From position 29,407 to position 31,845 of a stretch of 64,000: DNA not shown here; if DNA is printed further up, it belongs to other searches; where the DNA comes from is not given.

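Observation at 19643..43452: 27-gene redox and lipid-oxidation island with no recognisable regulator, transporter, CoA ligase, hydratase or P450 redox partner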

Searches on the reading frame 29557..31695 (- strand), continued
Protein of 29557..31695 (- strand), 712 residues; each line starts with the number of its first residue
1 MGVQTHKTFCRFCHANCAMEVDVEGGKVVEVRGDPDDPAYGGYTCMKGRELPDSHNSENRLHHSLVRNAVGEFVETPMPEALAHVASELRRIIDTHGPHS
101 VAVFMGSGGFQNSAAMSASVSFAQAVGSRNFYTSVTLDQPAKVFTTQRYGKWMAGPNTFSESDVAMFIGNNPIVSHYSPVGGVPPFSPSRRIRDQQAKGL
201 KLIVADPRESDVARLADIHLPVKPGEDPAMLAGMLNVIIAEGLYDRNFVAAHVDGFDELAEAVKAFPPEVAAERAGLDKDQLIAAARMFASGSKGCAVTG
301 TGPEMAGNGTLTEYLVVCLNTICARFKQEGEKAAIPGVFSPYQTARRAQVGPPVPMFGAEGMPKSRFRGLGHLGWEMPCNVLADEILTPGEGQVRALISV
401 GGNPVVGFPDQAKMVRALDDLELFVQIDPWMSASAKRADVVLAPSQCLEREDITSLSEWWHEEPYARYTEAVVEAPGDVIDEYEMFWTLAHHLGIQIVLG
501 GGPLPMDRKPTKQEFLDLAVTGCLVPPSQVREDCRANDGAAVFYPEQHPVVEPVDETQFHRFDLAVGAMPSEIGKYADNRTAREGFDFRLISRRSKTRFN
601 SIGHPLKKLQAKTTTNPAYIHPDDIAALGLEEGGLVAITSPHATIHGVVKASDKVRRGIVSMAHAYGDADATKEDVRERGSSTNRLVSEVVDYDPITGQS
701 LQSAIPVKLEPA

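Call 52: search_protein_families(library=pfam, proteins=[L004:2340-3698:+, L006:538-1539:+, L006:1536-2075:+, L006:2199-2618:-, L006:2662-4296:+, L069:8426-9880:-, L069:20731-21540:+, L069:21537-22073:-, L077:11447-12883:+, L060:3654-5477:+], max_evalue=0.001)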
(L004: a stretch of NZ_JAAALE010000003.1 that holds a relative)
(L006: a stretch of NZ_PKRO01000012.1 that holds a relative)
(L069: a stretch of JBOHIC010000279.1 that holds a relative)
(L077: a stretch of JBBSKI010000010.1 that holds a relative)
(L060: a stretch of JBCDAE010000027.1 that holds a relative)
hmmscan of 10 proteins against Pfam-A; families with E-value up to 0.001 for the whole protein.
L004:2340-3698:+ (452 aa): 2 families
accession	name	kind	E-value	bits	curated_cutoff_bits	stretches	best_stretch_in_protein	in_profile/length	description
PF00848.25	Ring_hydroxyl_A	-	1.4e-31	110.5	24.9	1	193-451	1-207/208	Ring hydroxylating alpha subunit (catalytic domain)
PF00355.32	Rieske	-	1e-16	61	20.3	1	63-142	6-83/88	Rieske [2Fe-2S] domain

L006:538-1539:+ (333 aa): 3 families
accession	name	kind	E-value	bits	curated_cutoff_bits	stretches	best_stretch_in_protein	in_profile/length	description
PF16884.10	ADH_N_2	-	1.8e-26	92.6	31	1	4-106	1-102/108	N-terminal domain of oxidoreductase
PF00107.32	ADH_zinc_N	-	8.7e-17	61.7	31.8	1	160-282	2-120/129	Zinc-binding dehydrogenase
PF13602.12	ADH_zinc_N_2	-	7.3e-12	46.8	27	1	192-329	1-134/134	Zinc-binding dehydrogenase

L006:1536-2075:+ (179 aa): 1 family
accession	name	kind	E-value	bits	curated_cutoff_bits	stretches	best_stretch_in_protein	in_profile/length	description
PF13577.12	SnoaL_4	-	1.9e-24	86.5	24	1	4-137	2-126/126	SnoaL-like domain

L006:2199-2618:- (139 aa): 1 family
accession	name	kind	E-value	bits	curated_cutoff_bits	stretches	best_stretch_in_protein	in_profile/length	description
PF03061.28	4HBT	-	2.6e-13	50.5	20.6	1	55-127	4-76/79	Thioesterase superfamily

L006:2662-4296:+ (544 aa): 2 families
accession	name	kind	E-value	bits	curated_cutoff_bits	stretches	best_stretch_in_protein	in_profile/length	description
PF00501.34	AMP-binding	-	1.3e-87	294.6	29.9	1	31-399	2-384/384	AMP-binding enzyme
PF13193.12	AMP-binding_C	-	2.6e-25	89.6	24.5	1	450-525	1-76/76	AMP-binding enzyme C-terminal domain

L069:8426-9880:- (484 aa): 1 family
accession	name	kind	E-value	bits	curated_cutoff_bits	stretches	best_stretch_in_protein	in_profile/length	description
PF03055.21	RPE65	-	8.3e-123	411.3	27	1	16-470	2-468/469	Retinal pigment epithelial membrane protein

L069:20731-21540:+ (269 aa): 2 families
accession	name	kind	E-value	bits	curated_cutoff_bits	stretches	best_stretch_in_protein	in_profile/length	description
PF00196.25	GerE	-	4.3e-12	45.9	23.5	1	204-257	2-55/57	Bacterial regulatory proteins, luxR family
PF13936.12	HTH_38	-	0.00025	21.1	27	1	214-242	15-43/44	Helix-turn-helix domain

L069:21537-22073:- (178 aa): 2 families
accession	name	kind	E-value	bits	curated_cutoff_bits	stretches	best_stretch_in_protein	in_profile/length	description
PF13669.12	Glyoxalase_4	-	3.6e-12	47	27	1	15-128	2-102/109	Glyoxalase/Bleomycin resistance protein/Dioxygenase superfamily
PF00903.31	Glyoxalase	-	0.00032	21.5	20.6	1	21-139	10-116/121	Glyoxalase/Bleomycin resistance protein/Dioxygenase superfamily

L077:11447-12883:+ (478 aa): 2 families
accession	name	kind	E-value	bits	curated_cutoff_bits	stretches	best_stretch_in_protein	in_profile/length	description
PF00355.32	Rieske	-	1.4e-16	60.6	20.3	1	69-149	2-81/88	Rieske [2Fe-2S] domain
PF00848.25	Ring_hydroxyl_A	-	1.5e-14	54.8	24.9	1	213-467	13-207/208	Ring hydroxylating alpha subunit (catalytic domain)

L060:3654-5477:+ (607 aa): 2 families
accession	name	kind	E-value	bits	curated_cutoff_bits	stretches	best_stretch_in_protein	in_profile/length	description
PF00501.34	AMP-binding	-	3.1e-82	276.9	29.9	1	94-462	2-384/384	AMP-binding enzyme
PF13193.12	AMP-binding_C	-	2.9e-23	83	24.5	1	513-588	1-76/76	AMP-binding enzyme C-terminal domain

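Call 53: search_protein_families(library=ncbifam, proteins=[L004:2340-3698:+], max_evalue=0.00001)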
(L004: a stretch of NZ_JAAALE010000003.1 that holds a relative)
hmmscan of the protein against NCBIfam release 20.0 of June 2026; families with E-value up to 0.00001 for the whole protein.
L004:2340-3698:+ (452 aa): 6 families
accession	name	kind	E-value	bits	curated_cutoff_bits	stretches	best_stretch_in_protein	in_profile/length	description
NF058607.1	GlBtMonoOxGbcA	equivalog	2.8e-33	115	670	1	41-229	38-224/420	glycine betaine monooxygenase oxygenase subunit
NF042946.1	3PPDioc_HcaE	equivalog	8.6e-27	94.2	830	1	41-237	21-224/450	3-phenylpropionate/cinnamic acid dioxygenase subunit alpha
NF041684.1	ant_diox_AndAc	equivalog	3e-20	72.2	750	1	41-227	28-222/418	anthranilate 1,2-dioxygenase large subunit AndAc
TIGR03229.1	benzo_1_2_benA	equivalog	3.8e-20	72.2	780.95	1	49-228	29-216/433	benzoate 1,2-dioxygenase large subunit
TIGR03228.1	anthran_1_2_A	equivalog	9.5e-20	70.7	671.9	1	47-228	27-214/438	anthranilate 1,2-dioxygenase large subunit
NF052579.1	BetMthstMoxSdmAMthl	equivalog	5.4e-06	25.6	600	1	71-168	29-124/351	4beta-methylsterol monooxygenase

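Call 57: find_encoding_contigs(protein=P0276, flank=10000, max_places=1)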
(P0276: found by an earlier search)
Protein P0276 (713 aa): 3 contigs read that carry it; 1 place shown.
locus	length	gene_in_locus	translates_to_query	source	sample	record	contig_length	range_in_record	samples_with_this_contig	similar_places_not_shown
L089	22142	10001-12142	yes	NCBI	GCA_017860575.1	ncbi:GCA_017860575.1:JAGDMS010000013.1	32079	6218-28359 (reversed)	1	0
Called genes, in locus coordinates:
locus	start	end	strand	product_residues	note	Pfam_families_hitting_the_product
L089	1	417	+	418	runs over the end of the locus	PF13469:Sulfotransfer_3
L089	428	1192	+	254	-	PF23441:SDR (faint), PF00106:adh_short, PF13561:adh_short_C2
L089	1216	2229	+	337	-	PF08240:ADH_N, PF16912:Glu_dehyd_C (weak), PF00107:ADH_zinc_N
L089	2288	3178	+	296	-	PF00296:Bac_luciferase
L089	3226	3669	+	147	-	PF12680:SnoaL_2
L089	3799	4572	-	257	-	PF14371:DUF4412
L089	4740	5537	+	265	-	PF00106:adh_short, PF08659:KR, PF13561:adh_short_C2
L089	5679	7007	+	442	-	PF07995:GSDH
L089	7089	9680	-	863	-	PF11897:DUF3417, PF00343:Phosphorylase, PF28476:GlgP_C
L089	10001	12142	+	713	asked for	PF04879:Molybdop_Fe4S4, PF00384:Molybdopterin, PF01568:Molydop_binding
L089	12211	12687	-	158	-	PF13622:4HBT_3 (weak), PF03061:4HBT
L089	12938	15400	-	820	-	PF03176:MMPL, PF02460:Patched (weak), PF12349:Sterol-sensing, PF03176:MMPL, PF02460:Patched (weak)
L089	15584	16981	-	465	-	PF06980:DUF1302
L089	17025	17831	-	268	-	PF07044:DUF1329, PF17131:TP_0789-like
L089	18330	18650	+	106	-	PF13499:EF-hand_7, PF00036:EF-hand_1 (faint), PF13405:EF-hand_6 (faint), PF13202:EF-hand_5 (weak)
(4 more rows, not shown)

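Call 58: find_encoding_contigs(protein=P0126, flank=10000, max_places=1)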
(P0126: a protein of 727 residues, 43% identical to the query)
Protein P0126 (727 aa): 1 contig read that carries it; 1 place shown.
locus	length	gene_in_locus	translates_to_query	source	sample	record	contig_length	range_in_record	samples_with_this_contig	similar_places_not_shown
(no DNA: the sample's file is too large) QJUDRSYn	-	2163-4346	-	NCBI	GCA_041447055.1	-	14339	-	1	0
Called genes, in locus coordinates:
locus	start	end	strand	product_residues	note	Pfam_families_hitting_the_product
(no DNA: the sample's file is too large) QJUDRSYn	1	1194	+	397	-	?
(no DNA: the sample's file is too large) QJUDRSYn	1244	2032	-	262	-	PF00378:ECH_1, PF16113:ECH_2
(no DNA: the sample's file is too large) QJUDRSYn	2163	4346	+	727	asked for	PF04879:Molybdop_Fe4S4, PF00384:Molybdopterin, PF01568:Molydop_binding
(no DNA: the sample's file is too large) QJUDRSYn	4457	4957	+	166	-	PF00578:AhpC-TSA, PF08534:Redoxin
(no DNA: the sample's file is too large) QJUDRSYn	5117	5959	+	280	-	PF00795:CN_hydrolase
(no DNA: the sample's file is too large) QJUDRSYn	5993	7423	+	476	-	PF01979:Amidohydro_1, PF07969:Amidohydro_3 (weak), PF12890:DHOase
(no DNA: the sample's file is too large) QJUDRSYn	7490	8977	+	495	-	PF00171:Aldedh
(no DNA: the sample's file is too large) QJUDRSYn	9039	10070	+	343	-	PF00296:Bac_luciferase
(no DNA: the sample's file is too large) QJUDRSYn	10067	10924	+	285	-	PF00528:BPD_transp_1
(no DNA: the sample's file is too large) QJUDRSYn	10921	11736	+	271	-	PF13191:AAA_16 (weak), PF00005:ABC_tran, PF13304:AAA_21 (faint)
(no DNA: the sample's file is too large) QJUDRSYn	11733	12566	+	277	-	PF00528:BPD_transp_1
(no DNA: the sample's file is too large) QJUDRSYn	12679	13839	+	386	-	PF09084:NMT1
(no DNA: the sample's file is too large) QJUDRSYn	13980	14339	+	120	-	?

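Call 66: search_protein_families(library=pfam, proteins=[L060:51-734:+, L060:764-1774:-, L068:322-1575:+, L064:455-1717:-, L052:73-1104:-, L043:901-1638:+, L045:21486-22127:-, L049:5810-6295:+, L073:5713-6651:-, L043:435-896:+], max_evalue=0.001)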
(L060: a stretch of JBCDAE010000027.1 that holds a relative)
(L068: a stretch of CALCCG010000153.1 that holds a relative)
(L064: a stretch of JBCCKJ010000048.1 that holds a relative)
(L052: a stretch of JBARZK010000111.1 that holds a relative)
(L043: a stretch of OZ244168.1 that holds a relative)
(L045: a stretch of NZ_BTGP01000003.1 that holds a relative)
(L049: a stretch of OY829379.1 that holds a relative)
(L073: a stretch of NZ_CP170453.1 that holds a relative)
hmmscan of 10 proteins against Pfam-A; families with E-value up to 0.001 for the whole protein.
L060:51-734:+ (227 aa): 1 family
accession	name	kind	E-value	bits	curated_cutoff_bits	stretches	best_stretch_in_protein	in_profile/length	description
PF00848.25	Ring_hydroxyl_A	-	1.4e-30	107.2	24.9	1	7-206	1-205/208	Ring hydroxylating alpha subunit (catalytic domain)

L060:764-1774:- (336 aa): 3 families
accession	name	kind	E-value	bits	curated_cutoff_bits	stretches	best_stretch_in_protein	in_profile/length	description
PF05368.20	NmrA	-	5.4e-22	79.2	27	1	24-292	4-275/298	NmrA-like family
PF13460.12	NAD_binding_10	-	3.5e-12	47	27.2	1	29-138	1-108/184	NAD(P)H-binding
PF01370.27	Epimerase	-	1.5e-05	24.9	20.9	0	25-96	1-71/240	NAD dependent epimerase/dehydratase family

L068:322-1575:+ (417 aa): 2 families
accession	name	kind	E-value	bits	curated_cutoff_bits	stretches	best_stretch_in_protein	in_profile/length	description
PF00848.25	Ring_hydroxyl_A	-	6.5e-29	101.8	24.9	1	197-396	1-205/208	Ring hydroxylating alpha subunit (catalytic domain)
PF00355.32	Rieske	-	9.8e-17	61.1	20.3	1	64-145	4-82/88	Rieske [2Fe-2S] domain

L064:455-1717:- (420 aa): 3 families
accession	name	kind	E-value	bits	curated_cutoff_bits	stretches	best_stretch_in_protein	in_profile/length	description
PF05368.20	NmrA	-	7e-22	78.8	27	1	108-384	4-284/298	NmrA-like family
PF13460.12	NAD_binding_10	-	1.5e-12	48.2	27.2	1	113-222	1-108/184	NAD(P)H-binding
PF01370.27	Epimerase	-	2e-05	24.6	20.9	0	109-180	1-71/240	NAD dependent epimerase/dehydratase family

L052:73-1104:- (343 aa): 3 families
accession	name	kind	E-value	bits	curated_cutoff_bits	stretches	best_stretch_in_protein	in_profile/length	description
PF05368.20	NmrA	-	7.5e-20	72.1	27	1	31-305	4-276/298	NmrA-like family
PF13460.12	NAD_binding_10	-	1.9e-14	54.4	27.2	1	36-146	1-109/184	NAD(P)H-binding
PF01370.27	Epimerase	-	2.9e-06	27.3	20.9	0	32-141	1-121/240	NAD dependent epimerase/dehydratase family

L043:901-1638:+ (245 aa): 2 families
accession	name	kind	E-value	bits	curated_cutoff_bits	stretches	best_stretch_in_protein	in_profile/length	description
PF00378.25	ECH_1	-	3.5e-38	131.8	27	1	14-210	7-206/251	Enoyl-CoA hydratase/isomerase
PF16113.10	ECH_2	-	3.6e-23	83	27.2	1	15-211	3-201/335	Enoyl-CoA hydratase/isomerase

L045:21486-22127:- (213 aa): 1 family
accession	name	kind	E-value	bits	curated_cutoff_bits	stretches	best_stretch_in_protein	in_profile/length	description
PF13193.12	AMP-binding_C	-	2.7e-12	47.9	24.5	1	123-192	1-70/76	AMP-binding enzyme C-terminal domain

L049:5810-6295:+ (161 aa): 0 families

L073:5713-6651:- (312 aa): 1 family
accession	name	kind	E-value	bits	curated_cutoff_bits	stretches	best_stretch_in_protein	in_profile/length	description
PF04909.20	Amidohydro_2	-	1.7e-26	94.1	26.4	1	104-306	67-289/289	Amidohydrolase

L043:435-896:+ (153 aa): 5 families
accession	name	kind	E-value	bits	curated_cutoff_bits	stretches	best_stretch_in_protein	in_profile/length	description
PF12680.13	SnoaL_2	-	2.3e-15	57.4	27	1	45-141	2-101/102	SnoaL-like domain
PF07366.18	SnoaL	-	1.7e-06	28.3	28.4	1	40-128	3-87/126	SnoaL-like polyketide cyclase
PF13577.12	SnoaL_4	-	2e-05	25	24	1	41-102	10-71/126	SnoaL-like domain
PF14534.12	DUF4440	-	6.7e-05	23.7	25.2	1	42-125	3-85/107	Domain of unknown function (DUF4440)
PF07858.18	LEH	-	0.00048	20.9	24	0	40-147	3-112/122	Limonene-1,2-epoxide hydrolase catalytic domain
